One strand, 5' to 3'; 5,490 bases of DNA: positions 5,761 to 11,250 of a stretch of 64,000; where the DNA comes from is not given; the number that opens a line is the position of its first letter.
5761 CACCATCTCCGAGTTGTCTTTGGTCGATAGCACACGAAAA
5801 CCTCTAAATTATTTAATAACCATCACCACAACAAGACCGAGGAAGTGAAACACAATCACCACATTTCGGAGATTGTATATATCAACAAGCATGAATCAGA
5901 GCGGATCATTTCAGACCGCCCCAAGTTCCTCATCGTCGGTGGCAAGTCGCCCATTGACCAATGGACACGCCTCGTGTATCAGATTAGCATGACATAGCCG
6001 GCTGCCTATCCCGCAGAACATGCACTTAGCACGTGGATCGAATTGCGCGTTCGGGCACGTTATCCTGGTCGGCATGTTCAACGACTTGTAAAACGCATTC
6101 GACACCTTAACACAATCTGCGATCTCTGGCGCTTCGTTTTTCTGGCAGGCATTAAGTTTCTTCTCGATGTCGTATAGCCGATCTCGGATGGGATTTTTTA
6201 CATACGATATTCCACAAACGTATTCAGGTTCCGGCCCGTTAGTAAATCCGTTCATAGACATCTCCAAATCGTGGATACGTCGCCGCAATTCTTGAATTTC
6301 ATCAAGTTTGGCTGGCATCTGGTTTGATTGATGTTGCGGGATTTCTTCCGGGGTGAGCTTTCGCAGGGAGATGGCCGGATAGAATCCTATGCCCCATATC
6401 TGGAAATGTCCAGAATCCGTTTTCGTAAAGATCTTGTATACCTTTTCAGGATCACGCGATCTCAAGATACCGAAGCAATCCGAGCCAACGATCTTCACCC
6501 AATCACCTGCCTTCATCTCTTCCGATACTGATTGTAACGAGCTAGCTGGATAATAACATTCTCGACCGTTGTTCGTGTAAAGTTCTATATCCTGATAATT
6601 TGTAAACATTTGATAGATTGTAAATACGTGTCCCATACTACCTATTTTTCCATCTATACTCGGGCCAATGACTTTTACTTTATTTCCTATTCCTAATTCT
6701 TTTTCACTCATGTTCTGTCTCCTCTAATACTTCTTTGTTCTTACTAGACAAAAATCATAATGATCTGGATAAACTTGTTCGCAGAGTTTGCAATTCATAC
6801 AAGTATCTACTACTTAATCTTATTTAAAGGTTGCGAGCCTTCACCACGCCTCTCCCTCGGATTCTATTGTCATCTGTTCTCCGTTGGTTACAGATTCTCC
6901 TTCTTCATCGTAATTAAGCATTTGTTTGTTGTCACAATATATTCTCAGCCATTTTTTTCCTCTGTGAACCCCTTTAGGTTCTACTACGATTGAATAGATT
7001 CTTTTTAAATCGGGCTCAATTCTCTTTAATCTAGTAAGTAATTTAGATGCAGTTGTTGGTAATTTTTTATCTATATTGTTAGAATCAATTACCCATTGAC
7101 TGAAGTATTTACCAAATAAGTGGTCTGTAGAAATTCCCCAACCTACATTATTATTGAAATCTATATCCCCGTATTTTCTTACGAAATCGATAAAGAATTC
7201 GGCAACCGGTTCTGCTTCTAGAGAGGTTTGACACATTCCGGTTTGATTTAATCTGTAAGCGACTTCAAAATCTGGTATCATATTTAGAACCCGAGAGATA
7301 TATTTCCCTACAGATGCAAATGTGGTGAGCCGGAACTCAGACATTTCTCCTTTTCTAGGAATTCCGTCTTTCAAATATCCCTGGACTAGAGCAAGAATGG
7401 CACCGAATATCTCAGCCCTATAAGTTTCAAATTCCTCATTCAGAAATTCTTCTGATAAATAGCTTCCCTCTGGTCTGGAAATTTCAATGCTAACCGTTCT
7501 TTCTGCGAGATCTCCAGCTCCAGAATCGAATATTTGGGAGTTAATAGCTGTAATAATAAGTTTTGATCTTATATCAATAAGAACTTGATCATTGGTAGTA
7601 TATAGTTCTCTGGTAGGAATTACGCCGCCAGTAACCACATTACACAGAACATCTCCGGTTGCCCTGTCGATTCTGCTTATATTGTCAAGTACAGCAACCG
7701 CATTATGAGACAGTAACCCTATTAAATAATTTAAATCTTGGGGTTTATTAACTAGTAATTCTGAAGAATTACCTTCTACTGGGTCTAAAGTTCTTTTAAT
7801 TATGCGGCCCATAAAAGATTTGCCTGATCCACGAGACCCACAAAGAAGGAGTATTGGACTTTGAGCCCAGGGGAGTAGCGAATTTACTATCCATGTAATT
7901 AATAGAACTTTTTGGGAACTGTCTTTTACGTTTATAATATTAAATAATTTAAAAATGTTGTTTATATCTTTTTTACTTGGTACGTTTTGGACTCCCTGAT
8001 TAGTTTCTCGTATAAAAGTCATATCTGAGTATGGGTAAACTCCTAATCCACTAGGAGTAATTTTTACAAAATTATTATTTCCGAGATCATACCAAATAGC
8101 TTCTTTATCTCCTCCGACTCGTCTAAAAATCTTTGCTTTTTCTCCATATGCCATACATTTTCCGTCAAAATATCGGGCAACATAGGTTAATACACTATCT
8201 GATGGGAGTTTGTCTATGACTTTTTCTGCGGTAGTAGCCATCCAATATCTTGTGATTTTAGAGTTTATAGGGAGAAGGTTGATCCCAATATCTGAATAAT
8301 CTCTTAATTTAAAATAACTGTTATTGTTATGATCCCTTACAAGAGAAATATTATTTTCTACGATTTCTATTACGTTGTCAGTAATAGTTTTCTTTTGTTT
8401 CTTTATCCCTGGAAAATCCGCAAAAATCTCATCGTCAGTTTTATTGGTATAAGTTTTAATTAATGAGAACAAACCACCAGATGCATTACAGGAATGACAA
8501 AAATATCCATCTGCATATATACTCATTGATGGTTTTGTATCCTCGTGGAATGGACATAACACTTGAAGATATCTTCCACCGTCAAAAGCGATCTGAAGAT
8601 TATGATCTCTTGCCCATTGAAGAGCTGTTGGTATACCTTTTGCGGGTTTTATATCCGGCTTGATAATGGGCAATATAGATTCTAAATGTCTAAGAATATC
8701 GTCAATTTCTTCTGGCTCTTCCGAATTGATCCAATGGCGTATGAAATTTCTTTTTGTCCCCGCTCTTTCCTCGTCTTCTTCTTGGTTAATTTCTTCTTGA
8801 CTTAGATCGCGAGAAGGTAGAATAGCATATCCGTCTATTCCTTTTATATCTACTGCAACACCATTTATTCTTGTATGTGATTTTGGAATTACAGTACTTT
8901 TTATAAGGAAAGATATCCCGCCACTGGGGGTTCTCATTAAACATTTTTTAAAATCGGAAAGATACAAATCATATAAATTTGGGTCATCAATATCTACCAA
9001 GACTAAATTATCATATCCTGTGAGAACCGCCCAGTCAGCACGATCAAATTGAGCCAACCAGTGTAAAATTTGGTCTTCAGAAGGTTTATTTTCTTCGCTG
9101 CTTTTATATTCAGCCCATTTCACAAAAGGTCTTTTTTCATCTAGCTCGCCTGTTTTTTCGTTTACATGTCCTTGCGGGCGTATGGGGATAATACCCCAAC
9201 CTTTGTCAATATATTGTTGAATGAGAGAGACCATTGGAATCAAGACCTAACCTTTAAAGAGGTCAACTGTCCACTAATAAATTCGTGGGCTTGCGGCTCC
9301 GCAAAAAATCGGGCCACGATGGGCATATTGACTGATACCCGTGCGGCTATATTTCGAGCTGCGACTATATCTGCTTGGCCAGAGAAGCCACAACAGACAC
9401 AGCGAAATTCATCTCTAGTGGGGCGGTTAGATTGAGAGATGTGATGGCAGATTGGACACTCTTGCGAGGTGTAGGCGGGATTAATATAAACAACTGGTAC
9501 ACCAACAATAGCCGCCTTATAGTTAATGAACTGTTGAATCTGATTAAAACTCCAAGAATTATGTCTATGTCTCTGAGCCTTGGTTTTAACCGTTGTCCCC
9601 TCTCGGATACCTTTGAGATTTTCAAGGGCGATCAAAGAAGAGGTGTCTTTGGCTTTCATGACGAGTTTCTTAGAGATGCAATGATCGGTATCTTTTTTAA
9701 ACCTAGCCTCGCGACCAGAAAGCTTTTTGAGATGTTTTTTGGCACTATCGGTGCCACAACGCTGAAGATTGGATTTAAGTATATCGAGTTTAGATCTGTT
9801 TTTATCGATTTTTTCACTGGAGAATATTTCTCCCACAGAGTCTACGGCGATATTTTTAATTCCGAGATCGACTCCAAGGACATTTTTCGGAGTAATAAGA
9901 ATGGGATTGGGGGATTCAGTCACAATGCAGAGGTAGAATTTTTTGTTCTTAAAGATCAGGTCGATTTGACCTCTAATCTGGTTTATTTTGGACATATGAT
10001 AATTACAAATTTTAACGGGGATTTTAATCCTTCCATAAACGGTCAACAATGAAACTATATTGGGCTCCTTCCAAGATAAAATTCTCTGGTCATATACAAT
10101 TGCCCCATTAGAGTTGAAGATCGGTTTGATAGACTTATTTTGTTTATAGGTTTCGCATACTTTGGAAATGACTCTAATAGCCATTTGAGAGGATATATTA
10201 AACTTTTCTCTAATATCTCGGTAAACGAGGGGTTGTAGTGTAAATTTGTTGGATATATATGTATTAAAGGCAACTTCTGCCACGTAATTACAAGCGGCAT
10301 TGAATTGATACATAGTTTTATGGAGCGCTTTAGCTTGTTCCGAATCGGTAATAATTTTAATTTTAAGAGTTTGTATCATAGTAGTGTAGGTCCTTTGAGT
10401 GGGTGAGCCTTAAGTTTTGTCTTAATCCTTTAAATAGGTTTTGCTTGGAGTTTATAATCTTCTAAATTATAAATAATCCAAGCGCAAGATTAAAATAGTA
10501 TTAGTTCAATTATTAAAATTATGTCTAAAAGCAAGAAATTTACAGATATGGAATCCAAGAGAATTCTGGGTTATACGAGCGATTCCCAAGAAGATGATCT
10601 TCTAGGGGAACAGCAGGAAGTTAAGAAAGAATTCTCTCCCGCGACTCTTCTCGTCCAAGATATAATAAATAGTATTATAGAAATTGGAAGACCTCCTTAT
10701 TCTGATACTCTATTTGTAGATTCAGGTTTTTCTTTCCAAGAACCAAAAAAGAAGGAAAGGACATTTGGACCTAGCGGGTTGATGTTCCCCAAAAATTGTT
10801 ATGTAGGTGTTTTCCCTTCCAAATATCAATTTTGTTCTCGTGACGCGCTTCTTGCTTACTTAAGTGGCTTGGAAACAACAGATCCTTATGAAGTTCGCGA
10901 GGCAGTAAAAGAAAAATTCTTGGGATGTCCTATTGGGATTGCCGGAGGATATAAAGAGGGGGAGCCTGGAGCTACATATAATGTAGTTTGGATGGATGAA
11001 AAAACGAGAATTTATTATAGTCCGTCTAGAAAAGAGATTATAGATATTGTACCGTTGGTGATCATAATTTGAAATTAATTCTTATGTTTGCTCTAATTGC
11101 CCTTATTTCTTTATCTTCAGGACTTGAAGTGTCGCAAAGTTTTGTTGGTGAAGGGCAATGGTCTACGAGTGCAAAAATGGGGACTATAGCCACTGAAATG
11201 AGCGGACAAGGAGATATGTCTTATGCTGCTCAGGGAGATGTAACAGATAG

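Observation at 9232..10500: Intact TnpB (RNA-guided nuclease) inserted flush against the primase-helicase start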

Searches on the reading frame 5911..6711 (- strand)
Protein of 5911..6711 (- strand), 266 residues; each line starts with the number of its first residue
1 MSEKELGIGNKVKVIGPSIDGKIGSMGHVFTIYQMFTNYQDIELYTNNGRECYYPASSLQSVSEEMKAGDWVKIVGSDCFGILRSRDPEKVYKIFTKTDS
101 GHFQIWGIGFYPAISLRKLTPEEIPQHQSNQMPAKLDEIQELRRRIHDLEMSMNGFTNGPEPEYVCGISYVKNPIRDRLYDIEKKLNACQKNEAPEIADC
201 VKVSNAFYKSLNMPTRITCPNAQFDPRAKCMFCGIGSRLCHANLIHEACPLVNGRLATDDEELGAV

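Call 3: search_protein_families(library=pfam, proteins=[window:5911-6711:-], max_evalue=0.01)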
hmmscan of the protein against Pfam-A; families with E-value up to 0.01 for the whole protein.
window:5911-6711:- (266 aa): 1 family
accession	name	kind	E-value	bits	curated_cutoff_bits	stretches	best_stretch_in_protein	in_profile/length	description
PF04508.17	Pox_A_type_inc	-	0.00034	20.8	21.4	0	138-150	2-14/23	Viral A-type inclusion protein repeat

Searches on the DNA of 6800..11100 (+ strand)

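Call 5: search_dna_similar(query=window:6800-11100:+, collection=phages, mode=distant)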
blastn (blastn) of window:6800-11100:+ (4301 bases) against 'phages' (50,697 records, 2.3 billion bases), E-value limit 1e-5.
No match.

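Call 54: search_rna_families(source=window, start=9100, end=10500, threshold=evalue, max_evalue=1)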
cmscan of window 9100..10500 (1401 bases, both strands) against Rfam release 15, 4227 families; matches with E-value up to 1: 0.
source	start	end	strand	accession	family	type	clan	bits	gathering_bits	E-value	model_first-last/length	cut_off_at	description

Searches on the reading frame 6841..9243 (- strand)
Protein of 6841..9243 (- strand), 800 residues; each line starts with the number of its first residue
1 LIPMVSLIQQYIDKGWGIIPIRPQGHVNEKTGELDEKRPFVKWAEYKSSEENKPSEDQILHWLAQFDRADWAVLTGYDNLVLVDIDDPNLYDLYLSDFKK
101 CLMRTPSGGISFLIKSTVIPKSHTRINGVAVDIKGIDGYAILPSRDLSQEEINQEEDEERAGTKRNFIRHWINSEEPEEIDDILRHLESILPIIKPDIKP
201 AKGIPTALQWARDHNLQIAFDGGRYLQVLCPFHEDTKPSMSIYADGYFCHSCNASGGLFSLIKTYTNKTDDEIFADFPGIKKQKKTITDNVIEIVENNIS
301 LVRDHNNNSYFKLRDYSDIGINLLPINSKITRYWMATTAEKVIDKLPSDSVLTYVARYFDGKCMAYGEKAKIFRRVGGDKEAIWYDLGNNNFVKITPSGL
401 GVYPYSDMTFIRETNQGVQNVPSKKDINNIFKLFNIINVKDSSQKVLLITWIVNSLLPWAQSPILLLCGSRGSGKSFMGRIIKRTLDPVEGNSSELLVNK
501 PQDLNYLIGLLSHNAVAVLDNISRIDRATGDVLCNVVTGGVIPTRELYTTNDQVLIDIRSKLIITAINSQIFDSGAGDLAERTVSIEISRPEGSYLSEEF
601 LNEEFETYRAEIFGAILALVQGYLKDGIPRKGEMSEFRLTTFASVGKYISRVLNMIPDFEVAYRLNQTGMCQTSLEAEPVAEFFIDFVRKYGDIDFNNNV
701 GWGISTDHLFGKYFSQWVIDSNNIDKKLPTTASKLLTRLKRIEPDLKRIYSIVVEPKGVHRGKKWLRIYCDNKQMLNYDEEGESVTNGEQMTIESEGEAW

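Call 3: search_protein_families(library=pfam, proteins=[window:6841-9243:-], max_evalue=0.01)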
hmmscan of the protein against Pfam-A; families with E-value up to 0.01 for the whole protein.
window:6841-9243:- (800 aa): 3 families
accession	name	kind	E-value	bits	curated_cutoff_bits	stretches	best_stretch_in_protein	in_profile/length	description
PF01807.25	Zn_ribbon_DnaG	-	2.8e-06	27.5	24.9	1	223-267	29-75/98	CHC2 zinc finger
PF09250.16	Prim-Pol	-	4e-06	27.8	22.8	1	10-147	3-137/158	Bifunctional DNA primase/polymerase, N-terminal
PF05496.18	RuvB_N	-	0.00072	19.8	27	1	465-534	36-105/159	Holliday junction DNA helicase RuvB P-loop domain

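Call 8: find_related_loci(query=window:6841-9234:-, collection=viral_contigs, flank=6000)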
Query window:6841-9234:- (797 aa) in viral_contigs; peptide patterns used: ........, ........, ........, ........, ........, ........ (x = any residue, [..] = any of these).
18 stretches matched a pattern; 3 encode a relative of the query (tblastn E <= 1e-3); 3 distinct loci.
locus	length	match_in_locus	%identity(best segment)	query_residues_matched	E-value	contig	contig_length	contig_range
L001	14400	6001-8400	82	1-796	0e+0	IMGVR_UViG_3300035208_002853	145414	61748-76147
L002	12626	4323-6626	72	1-765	0e+0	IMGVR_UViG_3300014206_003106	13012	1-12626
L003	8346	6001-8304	72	1-765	0e+0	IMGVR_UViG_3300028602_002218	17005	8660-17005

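Call 66: search_dna_similar(query=window:6841-9234:-, collection=phages, mode=protein, max_rows=12)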
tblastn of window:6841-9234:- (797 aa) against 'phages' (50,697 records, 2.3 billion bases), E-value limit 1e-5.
Records with a match: 2; places in all: 2; records where one place covers at least 80% of the query: 0.
Best place of each record, by identity: <60% 2.
By first word of the organism name: Microbacterium 2.
By host as written in the record: Microbacterium paraoxydans NWU1 2.
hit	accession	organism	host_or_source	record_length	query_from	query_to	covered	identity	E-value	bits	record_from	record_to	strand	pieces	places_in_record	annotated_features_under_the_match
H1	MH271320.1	Microbacterium phage Zeta1847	Microbacterium paraoxydans NWU1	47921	444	623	23%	31.0%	9e-13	79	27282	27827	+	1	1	37: DNA helicase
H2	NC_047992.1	Microbacterium phage Zeta1847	Microbacterium paraoxydans NWU1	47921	444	623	23%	31.0%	9e-13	79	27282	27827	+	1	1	37: DNA primase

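Call 69: search_protein_families(library=ncbifam, proteins=[window:6841-9234:-], max_evalue=0.00001)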
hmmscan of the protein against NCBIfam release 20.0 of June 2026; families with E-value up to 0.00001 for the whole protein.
window:6841-9234:- (797 aa): 1 family
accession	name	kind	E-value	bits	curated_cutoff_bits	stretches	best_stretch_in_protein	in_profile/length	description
TIGR01391.1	dnaG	equivalog_domain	1.5e-07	30.6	283.6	1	221-264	31-76/414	DNA primase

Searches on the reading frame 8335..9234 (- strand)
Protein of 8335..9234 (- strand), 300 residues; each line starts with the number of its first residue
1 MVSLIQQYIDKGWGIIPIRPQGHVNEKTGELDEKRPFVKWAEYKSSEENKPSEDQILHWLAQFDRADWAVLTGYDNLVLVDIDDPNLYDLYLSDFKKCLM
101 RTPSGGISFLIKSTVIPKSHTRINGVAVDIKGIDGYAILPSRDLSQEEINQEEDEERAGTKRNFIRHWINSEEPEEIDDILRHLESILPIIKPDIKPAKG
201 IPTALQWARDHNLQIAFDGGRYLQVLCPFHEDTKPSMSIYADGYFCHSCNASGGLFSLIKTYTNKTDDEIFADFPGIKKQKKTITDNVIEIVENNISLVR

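Call 50: find_related_loci(query=A5, collection=metagenome_contigs, flank=2500)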
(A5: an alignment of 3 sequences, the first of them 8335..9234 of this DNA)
Query A5 (300 aa) in metagenome_contigs; peptide patterns used: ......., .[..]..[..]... (x = any residue, [..] = any of these).
599 stretches matched a pattern (row limit reached: there are more); 6 encode a relative of the query (tblastn E <= 1e-3); 6 distinct loci.
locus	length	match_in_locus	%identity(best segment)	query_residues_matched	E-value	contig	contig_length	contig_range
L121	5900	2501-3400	85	1-300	1e-173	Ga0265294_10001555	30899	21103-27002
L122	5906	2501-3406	86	1-300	8e-170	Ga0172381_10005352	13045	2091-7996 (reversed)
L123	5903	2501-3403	73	1-300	1e-152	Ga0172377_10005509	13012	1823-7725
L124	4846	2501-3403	73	1-300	5e-153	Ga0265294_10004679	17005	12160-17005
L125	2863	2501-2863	84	1-121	8e-67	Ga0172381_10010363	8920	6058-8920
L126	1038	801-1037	91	1-79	3e-47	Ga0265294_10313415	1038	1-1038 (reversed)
